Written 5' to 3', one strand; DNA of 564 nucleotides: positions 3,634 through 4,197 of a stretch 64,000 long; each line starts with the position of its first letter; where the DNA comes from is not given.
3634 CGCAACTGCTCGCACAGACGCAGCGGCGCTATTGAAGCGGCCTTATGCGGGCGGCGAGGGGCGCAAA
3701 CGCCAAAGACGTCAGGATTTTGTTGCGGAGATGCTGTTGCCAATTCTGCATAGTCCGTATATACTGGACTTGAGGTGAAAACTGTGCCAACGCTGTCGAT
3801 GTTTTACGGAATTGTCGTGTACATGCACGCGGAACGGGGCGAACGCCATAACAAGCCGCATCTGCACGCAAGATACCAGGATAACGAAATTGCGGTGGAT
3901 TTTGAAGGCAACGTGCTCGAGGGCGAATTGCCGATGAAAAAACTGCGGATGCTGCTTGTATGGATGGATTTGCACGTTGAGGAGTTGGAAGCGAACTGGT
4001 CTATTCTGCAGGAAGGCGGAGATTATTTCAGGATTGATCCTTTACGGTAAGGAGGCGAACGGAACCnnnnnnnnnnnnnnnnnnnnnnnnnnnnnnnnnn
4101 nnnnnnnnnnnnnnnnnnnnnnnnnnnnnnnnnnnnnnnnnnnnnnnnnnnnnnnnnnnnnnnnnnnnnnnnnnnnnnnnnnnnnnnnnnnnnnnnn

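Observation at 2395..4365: Lower-GC islet: WYL/WCX regulator followed by a DUF4160-DUF2442 two-gene cassette between hpf and the B12 operon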

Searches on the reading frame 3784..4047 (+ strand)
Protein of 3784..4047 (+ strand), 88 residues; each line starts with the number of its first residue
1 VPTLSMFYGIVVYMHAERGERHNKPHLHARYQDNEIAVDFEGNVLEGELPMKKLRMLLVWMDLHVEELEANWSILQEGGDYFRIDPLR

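Call 4: search_protein_families(library=pfam, proteins=[window:3784-4047:+], max_evalue=0.01)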
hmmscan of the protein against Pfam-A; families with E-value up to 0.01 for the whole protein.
seq(88 aa): 1 family
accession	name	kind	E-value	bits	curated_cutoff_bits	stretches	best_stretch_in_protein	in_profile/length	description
PF13711.11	DUF4160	-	1.3e-18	67.4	23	1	9-72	1-64/65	Domain of unknown function (DUF4160)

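Call 21: search_protein_families(library=padloc, proteins=[window:3784-4047:+], max_evalue=0.01)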
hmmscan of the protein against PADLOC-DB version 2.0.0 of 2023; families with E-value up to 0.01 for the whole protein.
window:3784-4047:+ (88 aa): 0 families

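Call 22: search_protein_families(library=ncbifam, proteins=[window:3784-4047:+], max_evalue=0.01)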
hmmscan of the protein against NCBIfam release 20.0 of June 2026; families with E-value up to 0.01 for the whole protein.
window:3784-4047:+ (88 aa): 1 family
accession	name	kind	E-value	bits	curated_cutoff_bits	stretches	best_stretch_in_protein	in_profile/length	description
NF048015.1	toxin_DhiT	equivalog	5.5e-13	49.3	100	1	1-76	1-77/84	type II toxin-antitoxin system toxin DhiT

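Call 24: find_homologous_proteins(query=window:3784-4047:+, max_evalue=0.00001)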
Query seq(88 aa) (88 aa): 75 proteins with E <= 0.00001 among 75 candidates.
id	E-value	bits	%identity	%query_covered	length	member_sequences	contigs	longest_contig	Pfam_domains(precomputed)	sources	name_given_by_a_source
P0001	2.9e-50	186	100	94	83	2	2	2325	PF13711.12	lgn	-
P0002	1.1e-31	127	63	100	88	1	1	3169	PF13711.12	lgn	-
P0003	1.1e-31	127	61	100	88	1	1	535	PF13711.12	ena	-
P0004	1.4e-31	126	59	100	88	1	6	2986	PF13711.12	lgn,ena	-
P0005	2.2e-31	126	61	100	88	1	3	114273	PF13711.12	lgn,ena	-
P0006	3.4e-31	125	63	100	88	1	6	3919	PF13711.12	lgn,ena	-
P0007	3.7e-31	125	58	100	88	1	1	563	PF13711.12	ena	-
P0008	4.4e-31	125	63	100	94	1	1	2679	PF13711.12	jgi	-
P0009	8.7e-31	124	59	100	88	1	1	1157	PF13711.12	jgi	jgi:hypothetical protein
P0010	9.6e-31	124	59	100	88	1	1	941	PF13711.12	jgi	jgi:hypothetical protein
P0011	1.8e-30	123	61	100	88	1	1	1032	PF13711.12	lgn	-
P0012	1.8e-30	123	60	100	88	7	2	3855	PF13711.12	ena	-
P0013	1.9e-30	123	60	100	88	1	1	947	PF13711.12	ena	-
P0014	1.9e-30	123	58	100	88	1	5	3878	PF13711.12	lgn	-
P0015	2.5e-30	122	61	100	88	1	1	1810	PF13711.12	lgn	-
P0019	2.7e-29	119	56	100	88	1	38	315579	PF13711.12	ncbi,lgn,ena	-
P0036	1.9e-27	113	53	100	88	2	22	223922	PF13711.12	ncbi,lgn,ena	-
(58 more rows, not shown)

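Call 25: find_encoding_contigs(protein=P0005, flank=5000, max_places=3)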
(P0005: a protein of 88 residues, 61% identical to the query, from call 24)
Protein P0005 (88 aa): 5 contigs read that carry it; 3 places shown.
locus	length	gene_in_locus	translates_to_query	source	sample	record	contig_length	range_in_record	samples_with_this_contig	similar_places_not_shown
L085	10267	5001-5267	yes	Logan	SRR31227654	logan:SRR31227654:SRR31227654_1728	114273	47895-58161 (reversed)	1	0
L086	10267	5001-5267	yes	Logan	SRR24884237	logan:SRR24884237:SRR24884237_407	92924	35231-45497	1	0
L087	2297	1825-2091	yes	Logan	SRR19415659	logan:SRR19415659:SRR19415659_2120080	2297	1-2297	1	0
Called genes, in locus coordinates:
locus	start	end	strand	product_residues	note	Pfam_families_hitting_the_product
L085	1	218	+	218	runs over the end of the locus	PF14190:DUF4313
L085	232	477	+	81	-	-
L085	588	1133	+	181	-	-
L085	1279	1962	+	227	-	-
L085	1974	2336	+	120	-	-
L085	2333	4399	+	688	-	PF22745:Nlig-Ia, PF01653:DNA_ligase_aden, PF03120:OB_DNA_ligase, PF12826:HHH_2, PF00533:BRCT, PF12738:PTCB-BRCT (weak), PF16589:BRCT_2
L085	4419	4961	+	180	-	PF00565:SNase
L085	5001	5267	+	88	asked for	PF13711:DUF4160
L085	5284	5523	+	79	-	PF10387:DUF2442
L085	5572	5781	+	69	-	PF12668:DUF3791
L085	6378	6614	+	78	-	-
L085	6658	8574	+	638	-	PF13708:DUF4942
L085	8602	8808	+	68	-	-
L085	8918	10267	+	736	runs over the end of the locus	PF14490:HHH_RecD2, PF13086:AAA_11, PF13245:AAA_19, PF13604:AAA_30, PF18335:SH3_13, PF01443:Viral_helicase1 (weak), PF13538:UvrD_C_2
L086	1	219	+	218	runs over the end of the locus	PF14190:DUF4313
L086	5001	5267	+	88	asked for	PF13711:DUF4160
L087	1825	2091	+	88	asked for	PF13711:DUF4160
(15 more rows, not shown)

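Call 26: find_encoding_contigs(protein=P0019, flank=5000, max_places=3)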
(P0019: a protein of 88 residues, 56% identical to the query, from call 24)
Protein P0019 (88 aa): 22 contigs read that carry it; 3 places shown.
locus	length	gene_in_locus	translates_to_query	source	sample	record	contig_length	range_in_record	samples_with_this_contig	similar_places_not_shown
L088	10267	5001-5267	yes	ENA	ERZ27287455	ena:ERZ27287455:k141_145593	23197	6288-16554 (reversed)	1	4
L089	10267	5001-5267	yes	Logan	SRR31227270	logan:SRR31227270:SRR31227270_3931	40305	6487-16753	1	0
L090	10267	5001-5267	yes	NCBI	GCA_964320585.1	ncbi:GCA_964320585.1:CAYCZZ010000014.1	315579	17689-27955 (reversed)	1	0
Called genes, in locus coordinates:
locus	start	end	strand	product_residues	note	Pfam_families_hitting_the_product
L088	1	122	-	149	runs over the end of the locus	-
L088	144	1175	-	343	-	PF13479:AAA_24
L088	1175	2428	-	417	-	PF02463:SMC_N, PF13175:AAA_15 (weak), PF13476:AAA_23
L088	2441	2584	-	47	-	-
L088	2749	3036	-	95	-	-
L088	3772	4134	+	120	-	-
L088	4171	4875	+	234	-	PF06114:Peptidase_M78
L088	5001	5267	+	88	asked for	PF13711:DUF4160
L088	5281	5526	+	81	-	PF10387:DUF2442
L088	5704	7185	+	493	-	PF00239:Resolvase, PF07508:Recombinase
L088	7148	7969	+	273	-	-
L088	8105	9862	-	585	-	PF00909:Ammonium_transp, PF00543:P-II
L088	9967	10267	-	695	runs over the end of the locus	PF12437:GSIII_N, PF00120:Gln-synt_C, PF18318:Gln-synt_C-ter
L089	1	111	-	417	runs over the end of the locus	PF02463:SMC_N, PF13175:AAA_15 (weak), PF13476:AAA_23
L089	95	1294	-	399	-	PF08281:Sigma70_r4_2 (faint), PF13936:HTH_38 (faint)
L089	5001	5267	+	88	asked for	PF13711:DUF4160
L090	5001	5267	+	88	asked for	PF13711:DUF4160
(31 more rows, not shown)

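Call 27: find_encoding_contigs(protein=P0036, flank=5000, max_places=3)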
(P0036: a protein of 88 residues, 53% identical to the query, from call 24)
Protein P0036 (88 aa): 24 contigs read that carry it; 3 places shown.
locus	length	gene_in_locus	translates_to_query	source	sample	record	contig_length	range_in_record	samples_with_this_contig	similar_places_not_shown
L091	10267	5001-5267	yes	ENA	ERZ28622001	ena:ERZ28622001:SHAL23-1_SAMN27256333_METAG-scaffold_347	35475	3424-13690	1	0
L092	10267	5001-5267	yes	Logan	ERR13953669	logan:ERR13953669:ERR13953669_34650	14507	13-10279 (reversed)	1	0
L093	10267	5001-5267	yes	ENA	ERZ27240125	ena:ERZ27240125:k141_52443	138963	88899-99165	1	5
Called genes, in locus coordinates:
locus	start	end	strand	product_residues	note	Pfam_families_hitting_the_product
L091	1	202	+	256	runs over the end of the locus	PF02361:CbiQ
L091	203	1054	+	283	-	PF02463:SMC_N (faint), PF00005:ABC_tran, PF13304:AAA_21 (faint)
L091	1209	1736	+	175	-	PF08281:Sigma70_r4_2, PF04545:Sigma70_r4, PF06056:Terminase_5 (weak)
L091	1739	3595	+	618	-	-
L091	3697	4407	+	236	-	PF01510:Amidase_2, PF05036:SPOR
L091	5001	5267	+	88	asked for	PF13711:DUF4160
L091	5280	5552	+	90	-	PF10387:DUF2442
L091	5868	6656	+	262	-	PF00528:BPD_transp_1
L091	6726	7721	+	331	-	PF09084:NMT1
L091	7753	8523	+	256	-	PF03193:RsgA_GTPase (faint), PF00005:ABC_tran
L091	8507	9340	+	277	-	PF01026:TatD_DNase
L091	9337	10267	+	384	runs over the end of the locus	PF04015:DUF362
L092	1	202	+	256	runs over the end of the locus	PF02361:CbiQ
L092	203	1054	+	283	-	PF02463:SMC_N (faint), PF00005:ABC_tran, PF13304:AAA_21 (faint)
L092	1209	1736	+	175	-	PF08281:Sigma70_r4_2, PF04545:Sigma70_r4, PF06056:Terminase_5 (weak)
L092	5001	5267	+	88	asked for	PF13711:DUF4160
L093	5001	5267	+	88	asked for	PF13711:DUF4160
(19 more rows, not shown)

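Call 34: find_related_loci(query=A1, collection=metagenome_contigs, flank=5000)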
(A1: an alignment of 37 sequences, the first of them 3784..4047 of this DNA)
Query A1 (88 aa) in metagenome_contigs; peptide patterns used: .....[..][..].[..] (x = any residue, [..] = any of these).
600 stretches matched a pattern (row limit reached: there are more); 531 encode a relative of the query (tblastn E <= 1e-3); the best 80 are kept; 80 distinct loci.
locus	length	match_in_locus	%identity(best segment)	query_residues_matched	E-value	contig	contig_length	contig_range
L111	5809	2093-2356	60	1-88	3e-35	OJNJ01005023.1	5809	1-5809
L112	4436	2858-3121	58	1-88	1e-33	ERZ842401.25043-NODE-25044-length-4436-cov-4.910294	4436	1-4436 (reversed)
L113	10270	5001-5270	58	1-88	4e-33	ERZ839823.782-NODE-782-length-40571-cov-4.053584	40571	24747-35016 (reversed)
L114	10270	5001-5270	58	1-88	4e-33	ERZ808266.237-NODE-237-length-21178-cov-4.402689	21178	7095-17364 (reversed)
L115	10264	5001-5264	53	1-88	7e-33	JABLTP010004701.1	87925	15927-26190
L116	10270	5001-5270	58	1-88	4e-33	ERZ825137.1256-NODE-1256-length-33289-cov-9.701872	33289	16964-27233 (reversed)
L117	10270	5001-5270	58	1-88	4e-33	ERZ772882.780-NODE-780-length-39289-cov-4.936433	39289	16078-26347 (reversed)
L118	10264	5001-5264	57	1-88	1e-32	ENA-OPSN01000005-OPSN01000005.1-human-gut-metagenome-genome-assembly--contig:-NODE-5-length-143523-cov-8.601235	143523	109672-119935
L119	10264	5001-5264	53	1-88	1e-32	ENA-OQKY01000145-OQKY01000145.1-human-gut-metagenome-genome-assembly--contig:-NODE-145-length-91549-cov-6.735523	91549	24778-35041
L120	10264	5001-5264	53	1-88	1e-32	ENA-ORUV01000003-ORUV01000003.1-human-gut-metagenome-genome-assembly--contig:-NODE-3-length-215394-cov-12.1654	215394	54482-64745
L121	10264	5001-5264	57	1-88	2e-32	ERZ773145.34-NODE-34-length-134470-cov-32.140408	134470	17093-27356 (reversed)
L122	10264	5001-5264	57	1-88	2e-32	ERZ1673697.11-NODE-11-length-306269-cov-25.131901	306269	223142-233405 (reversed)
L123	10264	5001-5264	53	1-88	2e-32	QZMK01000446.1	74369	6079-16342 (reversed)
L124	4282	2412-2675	52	1-88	4e-32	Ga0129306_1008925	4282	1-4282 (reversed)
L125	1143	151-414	56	1-88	1e-32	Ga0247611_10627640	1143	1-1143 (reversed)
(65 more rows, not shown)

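Call 40: search_solved_structures(query=A1, max_evalue=10)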
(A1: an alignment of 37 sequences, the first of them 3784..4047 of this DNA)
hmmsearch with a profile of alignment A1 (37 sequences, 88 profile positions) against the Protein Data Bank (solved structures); distinct sequences matched with E-value up to 10: 3.
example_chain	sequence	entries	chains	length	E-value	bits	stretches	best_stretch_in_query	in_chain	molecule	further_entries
7tm3_4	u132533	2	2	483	1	13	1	51-78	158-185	Coiled-coil domain containing 47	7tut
6w6l_7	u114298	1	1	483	1.4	12.7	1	51-78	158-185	Coiled-coil domain-containing protein 47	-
9tz5_m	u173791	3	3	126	1.6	12.4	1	15-77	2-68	Large ribosomal subunit protein bL17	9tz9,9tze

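Call 45: predict_structure(alignment_id=A1)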
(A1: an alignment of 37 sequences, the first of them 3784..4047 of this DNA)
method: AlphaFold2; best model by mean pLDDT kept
length: 88 residues; sequences in the alignment: 37
mean_pLDDT: 92.5   pTM: 0.84
mean pLDDT of the five models: 92.5, 91.7, 91.0, 90.6, 89.4
residues with pLDDT >= 90: 72; 70-90: 9; 50-70: 7; < 50: 0
segments of 3 or more residues with pLDDT < 50: none
pLDDT, mean of each block of 10 residues (from residue 1): 94 80 84 97 96 98 97 91 96
secondary structure, 60 per line:
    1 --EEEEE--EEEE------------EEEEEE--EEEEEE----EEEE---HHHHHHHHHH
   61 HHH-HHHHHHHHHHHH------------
elements in order: E3-7 E10-13 E26-31 E34-39 E44-47 H51-63 H65-76

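Call 49: fold_search(model_id=the predicted structure, library=pdb)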
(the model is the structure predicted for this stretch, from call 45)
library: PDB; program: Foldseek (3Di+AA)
matches with E <= 10: 268; with E <= 0.001: 0
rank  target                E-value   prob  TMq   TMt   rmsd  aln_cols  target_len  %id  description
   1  2nn6_A                1.3e-01  0.11  0.21  0.08  14.0       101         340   12  Structure of the human RNA exosome composed of Rrp41, Rrp45, Rrp46, Rrp43, Mtr3, Rrp42, Csl4, Rrp4, and Rrp40 (released 2006-12-26)
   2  2fml_A                4.6e-01  0.33  0.36  0.15   6.4        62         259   24  Crystal structure of MutT/nudix family protein from Enterococcus faecalis (released 2006-02-21)
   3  8y0b_A                6.0e-01  0.12  0.25  0.03  11.9        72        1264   18  Crystal structure of FnCas12a in complex with pre-crRNA and 12nt target DNA (released 2025-01-01)
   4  2fml_B                6.4e-01  0.28  0.36  0.15   6.3        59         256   24  Crystal structure of MutT/nudix family protein from Enterococcus faecalis (released 2006-02-21)
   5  4d6v                  7.3e-01  0.20  0.27  0.09   7.2        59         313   15  Crystal structure of signal transducing protein (released 2015-03-18)
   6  7cgq_C                8.3e-01  0.05  0.22  0.09  14.7        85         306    9  Crystal structure of Azospirillum brasilense L-arabinose 1-dehydrogenase E147A mutant (NADP and L-arabinose bound form (released 2020-07-29)
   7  6h25_A                1.1e+00  0.09  0.28  0.10   9.2        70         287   14  Human nuclear RNA exosome EXO-10-MPP6 complex (released 2018-08-15)
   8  6ust_C                1.4e+00  0.08  0.30  0.09   9.3        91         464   16  Gut microbial sulfatase from Hungatella hathewayi (released 2020-11-11)
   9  3f42_B                1.5e+00  0.08  0.20  0.21   6.9        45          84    9  Crystal structure of uncharacterized protein HP0035 from Helicobacter pylori (released 2008-11-18)
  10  5k36_A                1.7e+00  0.08  0.29  0.11   7.8        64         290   11  Structure of an eleven component nuclear RNA exosome complex bound to RNA (released 2016-11-02)
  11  3f42_A                1.7e+00  0.08  0.21  0.21   6.8        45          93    9  Crystal structure of uncharacterized protein HP0035 from Helicobacter pylori (released 2008-11-18)
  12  3ed4_C                1.9e+00  0.15  0.42  0.12   7.3        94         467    4  Crystal structure of putative arylsulfatase from escherichia coli (released 2008-09-16)
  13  1ucl_A                1.9e+00  0.11  0.27  0.25   6.9        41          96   12  Mutants of RNase Sa (released 2003-09-09)
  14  8oyv_B                1.9e+00  0.08  0.23  0.11  12.3        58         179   16  De novo designed Claudin fold CLF_4 (released 2023-10-18)
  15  8og6                  2.1e+00  0.21  0.29  0.10   5.4        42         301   17  Crystal structure of human DCAF1 WD40 repeats (Q1250L) in complex with compound 1 (released 2023-06-14)
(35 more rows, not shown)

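Call 62: search_dna_similar(query=window:3784-4047:+, collection=phages, mode=protein, max_evalue=0.001, max_rows=15)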
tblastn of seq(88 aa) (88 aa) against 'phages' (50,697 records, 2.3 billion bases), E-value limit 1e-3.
Records with a match: 5; places in all: 5; records where one place covers at least 80% of the query: 4.
Best place of each record, by identity: <60% 5.
By first word of the organism name: Bacteriophage 2; Dulem 1; Caudoviricetes 1; Bacteroides 1.
By host as written in the record: - 2; Propithecus coquereli 1; Bos mutus 1; Bacteroides thetaiotaomicron BG12 1.
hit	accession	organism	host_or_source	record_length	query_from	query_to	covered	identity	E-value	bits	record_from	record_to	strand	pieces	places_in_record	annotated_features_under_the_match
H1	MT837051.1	Bacteriophage sp.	human fecal samples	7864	1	88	100%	56.8%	3e-29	114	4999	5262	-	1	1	record has no annotation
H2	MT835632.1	Bacteriophage sp.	human fecal samples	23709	1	88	100%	50.0%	3e-26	105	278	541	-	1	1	record has no annotation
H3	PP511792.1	Dulem virus 33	Propithecus coquereli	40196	1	76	86%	41.6%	1e-8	55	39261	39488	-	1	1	hypothetical protein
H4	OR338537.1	Caudoviricetes sp.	Bos mutus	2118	23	88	75%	43.9%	3e-12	66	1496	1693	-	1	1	none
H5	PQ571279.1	Bacteroides phage BT-TP2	Bacteroides thetaiotaomicron BG12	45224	1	88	100%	29.5%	2e-9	58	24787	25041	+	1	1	transcriptional regulator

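Call 63: search_dna_similar(query=window:3784-4047:+, collection=plasmids, mode=protein, max_evalue=0.001, max_rows=15)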
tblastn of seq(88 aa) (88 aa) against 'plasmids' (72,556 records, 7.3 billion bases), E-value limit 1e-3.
Records with a match: 33; places in all: 34; records where one place covers at least 80% of the query: 32.
Best place of each record, by identity: <60% 33.
By first word of the organism name: Clostridium 5; Legionella 4; Piscirickettsia 3; Thermus 3; Paraclostridium 2; Deinococcus 2; Francisella 2; Shewanella 1; Acetoanaerobium 1; Roseburia 1; and 9 more.
By predicted mobility (MOB-suite, as given by PLSDB): non-mobilizable 24; mobilizable 6; conjugative 3.
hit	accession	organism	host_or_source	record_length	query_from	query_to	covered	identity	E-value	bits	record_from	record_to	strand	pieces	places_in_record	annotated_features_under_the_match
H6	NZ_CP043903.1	Shewanella sp. LC6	-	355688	1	88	100%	46.1%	1e-20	91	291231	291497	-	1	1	DUF4160 domain-containing protein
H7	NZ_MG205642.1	Paraclostridium sordellii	-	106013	1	88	100%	44.9%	3e-17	81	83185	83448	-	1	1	DUF4160 domain-containing protein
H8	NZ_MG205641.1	Paraclostridium sordellii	-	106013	1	88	100%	44.9%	3e-17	81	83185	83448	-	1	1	DUF4160 domain-containing protein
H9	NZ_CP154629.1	Acetoanaerobium noterae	cell culture,Sludge of a digestion ...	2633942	1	88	100%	41.6%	1e-14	74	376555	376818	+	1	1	none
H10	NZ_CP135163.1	Roseburia sp. 831b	Sus scrofa domesticus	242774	1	87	99%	40.9%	2e-14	73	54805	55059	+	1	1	DUF4160 domain-containing protein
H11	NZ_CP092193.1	Deinococcus sp. KNUC1210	Setaria viridis,cell ...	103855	1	87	99%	38.6%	2e-9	59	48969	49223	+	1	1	DUF4160 domain-containing protein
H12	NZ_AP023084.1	Francisella halioticida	Mizuhopecten yessoensis,Yesso scallop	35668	1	88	100%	36.0%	1e-12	68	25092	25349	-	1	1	DUF4160 domain-containing protein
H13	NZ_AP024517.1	Nitrosospira sp. NRS527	Oryza sativa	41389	1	88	100%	36.0%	1e-10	62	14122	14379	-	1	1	DUF4160 domain-containing protein | DUF2442 domain-containing protein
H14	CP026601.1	Clostridiaceae bacterium 14S0207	Bos taurus,whole organsim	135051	1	87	99%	36.4%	1e-11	66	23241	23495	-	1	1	DUF4160 domain-containing protein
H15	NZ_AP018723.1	Thiomicrorhabdus aquaedulcis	-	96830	1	87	99%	36.4%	1e-9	60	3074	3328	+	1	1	DUF4160 domain-containing protein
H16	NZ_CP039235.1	Piscirickettsia salmonis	Salmo salar,cell culture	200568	1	88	100%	34.8%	2e-9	59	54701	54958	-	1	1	DUF4160 domain-containing protein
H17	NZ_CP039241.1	Piscirickettsia salmonis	Salmo salar,cell culture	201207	1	88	100%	34.8%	2e-9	59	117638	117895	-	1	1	DUF4160 domain-containing protein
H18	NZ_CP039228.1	Piscirickettsia salmonis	Salmo salar,cell culture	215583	1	88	100%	34.8%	2e-9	59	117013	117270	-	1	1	DUF4160 domain-containing protein | DUF2442 domain-containing protein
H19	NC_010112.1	Vibrio sp. 23023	-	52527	1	87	99%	35.2%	4e-9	58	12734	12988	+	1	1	DUF4160 domain-containing protein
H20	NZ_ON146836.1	Pseudomonas syringae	-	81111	1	87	99%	35.2%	6e-9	57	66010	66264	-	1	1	DUF4160 domain-containing protein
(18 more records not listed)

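Call 79: find_related_loci(query=A1, collection=viral_contigs, flank=5000)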
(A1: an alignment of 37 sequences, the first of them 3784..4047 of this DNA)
Query A1 (88 aa) in viral_contigs; peptide patterns used: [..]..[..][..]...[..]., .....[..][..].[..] (x = any residue, [..] = any of these).
110 stretches matched a pattern; 82 encode a relative of the query (tblastn E <= 1e-3); the best 80 are kept; 80 distinct loci.
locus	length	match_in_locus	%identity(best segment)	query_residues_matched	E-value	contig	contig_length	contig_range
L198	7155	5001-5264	60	1-88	4e-35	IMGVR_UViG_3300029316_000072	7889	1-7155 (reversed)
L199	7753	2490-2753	60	1-88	4e-35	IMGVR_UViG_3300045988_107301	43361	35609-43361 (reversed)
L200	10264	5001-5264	60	1-88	4e-35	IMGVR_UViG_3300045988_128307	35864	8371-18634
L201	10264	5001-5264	60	1-88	4e-35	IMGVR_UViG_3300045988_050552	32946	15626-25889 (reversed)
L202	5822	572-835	60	1-88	4e-35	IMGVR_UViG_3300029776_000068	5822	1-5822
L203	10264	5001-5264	59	1-88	4e-34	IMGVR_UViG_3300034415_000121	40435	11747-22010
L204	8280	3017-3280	57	1-88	6e-33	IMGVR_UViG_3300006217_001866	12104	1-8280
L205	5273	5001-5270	57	1-88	2e-31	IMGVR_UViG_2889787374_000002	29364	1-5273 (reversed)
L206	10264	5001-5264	49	1-88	5e-30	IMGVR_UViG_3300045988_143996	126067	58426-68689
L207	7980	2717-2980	49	1-88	1e-29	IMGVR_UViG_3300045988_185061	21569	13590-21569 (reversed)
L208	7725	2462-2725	49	1-88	1e-29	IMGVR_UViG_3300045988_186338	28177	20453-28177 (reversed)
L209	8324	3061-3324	49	1-88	1e-29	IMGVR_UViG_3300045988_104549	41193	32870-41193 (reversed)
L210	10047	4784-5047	49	1-88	2e-29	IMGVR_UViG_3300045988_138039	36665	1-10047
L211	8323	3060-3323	49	1-88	1e-29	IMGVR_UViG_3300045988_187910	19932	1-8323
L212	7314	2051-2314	49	1-88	1e-29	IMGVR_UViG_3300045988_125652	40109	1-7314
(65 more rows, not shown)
